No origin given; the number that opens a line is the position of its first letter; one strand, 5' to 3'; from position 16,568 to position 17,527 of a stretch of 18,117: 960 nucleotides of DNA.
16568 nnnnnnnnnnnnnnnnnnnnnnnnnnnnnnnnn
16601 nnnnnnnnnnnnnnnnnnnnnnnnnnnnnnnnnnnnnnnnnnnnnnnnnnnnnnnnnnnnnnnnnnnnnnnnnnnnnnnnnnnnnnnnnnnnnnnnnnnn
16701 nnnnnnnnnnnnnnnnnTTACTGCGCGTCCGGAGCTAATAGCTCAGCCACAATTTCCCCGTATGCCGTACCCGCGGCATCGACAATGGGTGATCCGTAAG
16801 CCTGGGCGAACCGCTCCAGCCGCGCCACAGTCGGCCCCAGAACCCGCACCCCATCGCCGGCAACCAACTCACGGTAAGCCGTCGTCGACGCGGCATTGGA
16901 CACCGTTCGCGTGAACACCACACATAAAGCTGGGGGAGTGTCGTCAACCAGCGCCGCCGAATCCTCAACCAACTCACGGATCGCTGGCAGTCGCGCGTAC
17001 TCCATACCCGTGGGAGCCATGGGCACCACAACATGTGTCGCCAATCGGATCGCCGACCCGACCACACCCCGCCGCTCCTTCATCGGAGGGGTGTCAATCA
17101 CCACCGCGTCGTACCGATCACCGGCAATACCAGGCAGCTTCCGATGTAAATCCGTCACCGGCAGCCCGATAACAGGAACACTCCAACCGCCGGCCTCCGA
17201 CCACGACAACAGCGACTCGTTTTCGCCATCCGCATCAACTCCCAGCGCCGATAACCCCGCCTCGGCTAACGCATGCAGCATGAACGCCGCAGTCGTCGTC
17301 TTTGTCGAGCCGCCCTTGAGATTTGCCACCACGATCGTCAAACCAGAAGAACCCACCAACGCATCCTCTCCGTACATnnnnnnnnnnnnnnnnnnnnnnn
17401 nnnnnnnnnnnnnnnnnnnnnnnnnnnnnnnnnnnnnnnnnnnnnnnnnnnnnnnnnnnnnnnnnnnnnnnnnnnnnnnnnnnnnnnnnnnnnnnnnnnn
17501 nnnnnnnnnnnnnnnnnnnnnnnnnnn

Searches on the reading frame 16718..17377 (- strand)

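Call 99: search_protein_families(library=pfam, proteins=[window:16718-17377:-], max_evalue=0.01)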
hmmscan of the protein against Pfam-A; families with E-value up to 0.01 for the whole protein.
window:16718-17377:- (219 aa): 3 families
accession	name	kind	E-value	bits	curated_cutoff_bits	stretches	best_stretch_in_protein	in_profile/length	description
PF13614.12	AAA_31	-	3.2e-11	43.9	27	1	14-52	3-41/177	AAA domain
PF01656.29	CbiA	-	7.4e-10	39.3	25.4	1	15-194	1-119/125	CobQ/CobB/MinD/ParA nucleotide binding domain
PF09140.17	MipZ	-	1e-06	28.7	20.7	1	14-56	2-44/262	ATPase MipZ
